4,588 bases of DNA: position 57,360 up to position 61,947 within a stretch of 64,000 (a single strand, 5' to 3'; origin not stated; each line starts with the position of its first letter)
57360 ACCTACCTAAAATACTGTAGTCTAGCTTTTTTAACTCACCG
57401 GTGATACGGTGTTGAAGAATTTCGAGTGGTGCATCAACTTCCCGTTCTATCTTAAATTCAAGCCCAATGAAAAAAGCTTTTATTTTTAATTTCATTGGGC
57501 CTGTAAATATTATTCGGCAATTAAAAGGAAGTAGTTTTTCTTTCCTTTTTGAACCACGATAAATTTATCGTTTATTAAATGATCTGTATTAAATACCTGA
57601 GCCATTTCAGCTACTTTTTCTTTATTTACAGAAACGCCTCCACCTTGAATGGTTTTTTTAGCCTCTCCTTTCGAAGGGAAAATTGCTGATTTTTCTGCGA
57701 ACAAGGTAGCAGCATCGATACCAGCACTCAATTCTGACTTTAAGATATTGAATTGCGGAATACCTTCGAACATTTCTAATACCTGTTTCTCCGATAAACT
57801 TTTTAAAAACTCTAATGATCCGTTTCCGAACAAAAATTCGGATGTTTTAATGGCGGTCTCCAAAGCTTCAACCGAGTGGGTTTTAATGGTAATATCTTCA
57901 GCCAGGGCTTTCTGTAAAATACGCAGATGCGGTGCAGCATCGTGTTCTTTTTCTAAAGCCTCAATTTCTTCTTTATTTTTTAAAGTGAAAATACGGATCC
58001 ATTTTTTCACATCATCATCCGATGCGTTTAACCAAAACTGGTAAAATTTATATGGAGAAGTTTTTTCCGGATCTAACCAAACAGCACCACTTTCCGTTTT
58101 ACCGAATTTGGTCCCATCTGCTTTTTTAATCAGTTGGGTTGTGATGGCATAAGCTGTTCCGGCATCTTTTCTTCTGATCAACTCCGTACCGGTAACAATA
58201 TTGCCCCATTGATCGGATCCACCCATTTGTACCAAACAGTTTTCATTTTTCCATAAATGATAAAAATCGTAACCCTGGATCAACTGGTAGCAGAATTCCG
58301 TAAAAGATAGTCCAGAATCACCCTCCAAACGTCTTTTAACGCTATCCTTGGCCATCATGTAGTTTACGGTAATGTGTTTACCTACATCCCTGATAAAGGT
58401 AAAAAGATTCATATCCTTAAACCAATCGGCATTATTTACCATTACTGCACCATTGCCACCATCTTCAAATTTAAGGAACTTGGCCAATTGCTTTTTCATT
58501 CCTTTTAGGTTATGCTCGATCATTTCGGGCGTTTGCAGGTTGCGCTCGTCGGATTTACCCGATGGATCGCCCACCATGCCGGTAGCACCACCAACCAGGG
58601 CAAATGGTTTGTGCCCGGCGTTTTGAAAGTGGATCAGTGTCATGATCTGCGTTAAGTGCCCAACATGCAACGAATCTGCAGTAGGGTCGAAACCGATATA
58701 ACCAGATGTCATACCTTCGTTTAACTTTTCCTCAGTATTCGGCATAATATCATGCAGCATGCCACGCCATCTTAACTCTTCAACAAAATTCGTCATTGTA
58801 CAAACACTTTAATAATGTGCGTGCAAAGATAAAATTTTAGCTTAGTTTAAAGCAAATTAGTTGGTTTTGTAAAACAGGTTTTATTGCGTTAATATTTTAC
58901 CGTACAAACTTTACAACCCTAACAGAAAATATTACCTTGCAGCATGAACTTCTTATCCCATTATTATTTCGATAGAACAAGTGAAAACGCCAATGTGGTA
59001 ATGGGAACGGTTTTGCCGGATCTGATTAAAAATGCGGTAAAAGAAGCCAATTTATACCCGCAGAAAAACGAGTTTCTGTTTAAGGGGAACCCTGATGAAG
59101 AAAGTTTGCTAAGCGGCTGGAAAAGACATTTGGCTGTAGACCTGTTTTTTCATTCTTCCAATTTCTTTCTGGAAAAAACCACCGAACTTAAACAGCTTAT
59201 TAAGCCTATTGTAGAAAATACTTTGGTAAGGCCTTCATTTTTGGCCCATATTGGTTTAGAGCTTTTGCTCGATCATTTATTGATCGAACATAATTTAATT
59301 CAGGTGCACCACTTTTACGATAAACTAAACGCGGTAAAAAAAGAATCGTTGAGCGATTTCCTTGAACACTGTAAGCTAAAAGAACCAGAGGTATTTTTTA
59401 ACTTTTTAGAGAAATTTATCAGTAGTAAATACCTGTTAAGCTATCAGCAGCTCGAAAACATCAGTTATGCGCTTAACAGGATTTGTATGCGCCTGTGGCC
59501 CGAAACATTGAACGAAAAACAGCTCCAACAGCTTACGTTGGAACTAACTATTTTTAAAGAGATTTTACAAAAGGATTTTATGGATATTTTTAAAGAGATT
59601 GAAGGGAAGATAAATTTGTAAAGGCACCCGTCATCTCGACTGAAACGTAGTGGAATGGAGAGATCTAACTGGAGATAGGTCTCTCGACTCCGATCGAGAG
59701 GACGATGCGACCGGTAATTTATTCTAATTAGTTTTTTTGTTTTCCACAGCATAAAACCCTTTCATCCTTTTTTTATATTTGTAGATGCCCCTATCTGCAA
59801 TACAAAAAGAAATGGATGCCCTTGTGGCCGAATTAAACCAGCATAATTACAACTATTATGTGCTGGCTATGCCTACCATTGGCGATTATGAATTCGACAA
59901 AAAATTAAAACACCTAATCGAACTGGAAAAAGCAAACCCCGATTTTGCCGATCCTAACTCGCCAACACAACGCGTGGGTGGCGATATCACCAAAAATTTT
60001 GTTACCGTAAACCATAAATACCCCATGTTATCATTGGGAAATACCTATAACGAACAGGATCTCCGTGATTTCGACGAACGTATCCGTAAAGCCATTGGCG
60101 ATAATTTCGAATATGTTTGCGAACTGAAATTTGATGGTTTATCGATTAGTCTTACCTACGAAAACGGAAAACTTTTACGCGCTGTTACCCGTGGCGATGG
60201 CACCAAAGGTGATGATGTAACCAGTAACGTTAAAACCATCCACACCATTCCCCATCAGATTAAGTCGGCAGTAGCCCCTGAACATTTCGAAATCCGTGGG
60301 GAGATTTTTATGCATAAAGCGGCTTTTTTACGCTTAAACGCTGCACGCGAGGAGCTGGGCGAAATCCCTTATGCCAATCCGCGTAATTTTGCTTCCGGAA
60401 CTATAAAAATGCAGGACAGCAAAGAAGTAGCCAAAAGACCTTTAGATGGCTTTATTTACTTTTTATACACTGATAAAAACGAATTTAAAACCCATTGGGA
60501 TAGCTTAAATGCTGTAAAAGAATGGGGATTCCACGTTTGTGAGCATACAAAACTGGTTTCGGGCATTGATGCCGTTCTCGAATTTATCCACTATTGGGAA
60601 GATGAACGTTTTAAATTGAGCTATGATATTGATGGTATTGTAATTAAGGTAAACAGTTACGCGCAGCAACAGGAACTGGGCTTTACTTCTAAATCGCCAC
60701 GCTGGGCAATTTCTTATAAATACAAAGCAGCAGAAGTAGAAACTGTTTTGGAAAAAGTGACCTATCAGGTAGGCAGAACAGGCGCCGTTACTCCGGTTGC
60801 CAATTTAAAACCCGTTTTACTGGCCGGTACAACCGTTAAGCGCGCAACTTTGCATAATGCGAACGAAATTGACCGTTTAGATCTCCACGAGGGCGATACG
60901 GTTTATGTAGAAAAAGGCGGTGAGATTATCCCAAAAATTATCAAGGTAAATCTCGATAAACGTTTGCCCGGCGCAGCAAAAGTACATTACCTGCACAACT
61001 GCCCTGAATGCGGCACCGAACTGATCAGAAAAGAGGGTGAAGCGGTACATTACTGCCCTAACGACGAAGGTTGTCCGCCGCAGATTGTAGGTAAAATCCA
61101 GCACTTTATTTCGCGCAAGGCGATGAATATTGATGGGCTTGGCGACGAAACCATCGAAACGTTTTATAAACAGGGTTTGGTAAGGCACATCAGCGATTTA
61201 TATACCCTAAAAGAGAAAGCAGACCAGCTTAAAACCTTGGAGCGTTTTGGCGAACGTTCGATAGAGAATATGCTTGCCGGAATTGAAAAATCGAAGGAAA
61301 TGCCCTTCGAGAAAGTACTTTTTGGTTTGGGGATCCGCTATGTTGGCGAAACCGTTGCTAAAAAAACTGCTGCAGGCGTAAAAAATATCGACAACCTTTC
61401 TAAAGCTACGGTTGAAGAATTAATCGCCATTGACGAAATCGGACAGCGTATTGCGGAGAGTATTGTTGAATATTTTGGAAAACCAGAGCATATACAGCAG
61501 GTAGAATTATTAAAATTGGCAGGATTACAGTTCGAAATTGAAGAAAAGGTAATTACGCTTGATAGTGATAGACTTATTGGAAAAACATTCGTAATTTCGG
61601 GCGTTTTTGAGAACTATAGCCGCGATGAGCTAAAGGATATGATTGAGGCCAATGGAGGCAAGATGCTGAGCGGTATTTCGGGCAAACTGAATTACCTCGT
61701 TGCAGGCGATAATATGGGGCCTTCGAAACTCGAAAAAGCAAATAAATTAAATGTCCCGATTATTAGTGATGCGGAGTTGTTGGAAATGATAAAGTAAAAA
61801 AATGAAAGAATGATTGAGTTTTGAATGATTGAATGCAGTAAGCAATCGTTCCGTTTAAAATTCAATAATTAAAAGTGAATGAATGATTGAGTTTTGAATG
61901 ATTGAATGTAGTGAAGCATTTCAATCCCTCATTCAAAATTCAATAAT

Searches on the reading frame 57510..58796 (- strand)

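Call 84: search_protein_families(library=pfam, proteins=[window:57510-58796:-], max_evalue=0.00001)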
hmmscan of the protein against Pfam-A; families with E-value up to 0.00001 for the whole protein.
window:57510-58796:- (428 aa): 2 families
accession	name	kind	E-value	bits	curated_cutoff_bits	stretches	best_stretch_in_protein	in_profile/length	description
PF00579.31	tRNA-synt_1b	-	4.7e-80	269.5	21.1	1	31-322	7-290/292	tRNA synthetases class I (W and Y)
PF22421.1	SYY_C-terminal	-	6.7e-16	58.4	27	1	341-425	4-83/83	Tyrosine--tRNA ligase SYY-like C-terminal domain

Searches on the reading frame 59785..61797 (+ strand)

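Call 84: search_protein_families(library=pfam, proteins=[window:59785-61797:+], max_evalue=0.00001)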
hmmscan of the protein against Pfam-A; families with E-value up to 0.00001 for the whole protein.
window:59785-61797:+ (670 aa): 6 families
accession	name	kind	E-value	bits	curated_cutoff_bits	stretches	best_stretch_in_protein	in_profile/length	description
PF01653.23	DNA_ligase_aden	-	3.5e-95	318.8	27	1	70-315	2-252/253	NAD-dependent DNA ligase adenylation domain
PF03120.22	DNA_ligase_OB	-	1.9e-33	114.6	32.9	1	319-393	1-75/79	NAD-dependent DNA ligase OB-fold domain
PF12826.13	HHH_2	-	2.8e-22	79.1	27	1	511-571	2-62/64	Helix-hairpin-helix motif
PF00533.33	BRCT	-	3.9e-15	56.3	21.3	1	599-669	8-78/78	BRCA1 C Terminus (BRCT) domain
PF03119.21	DNA_ligase_ZBD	-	1.5e-11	44.4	25.8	1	405-431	1-26/27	NAD-dependent DNA ligase C4 zinc finger domain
PF14520.12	HHH_5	-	1.9e-08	35.1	27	0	515-562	5-53/57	Helix-hairpin-helix domain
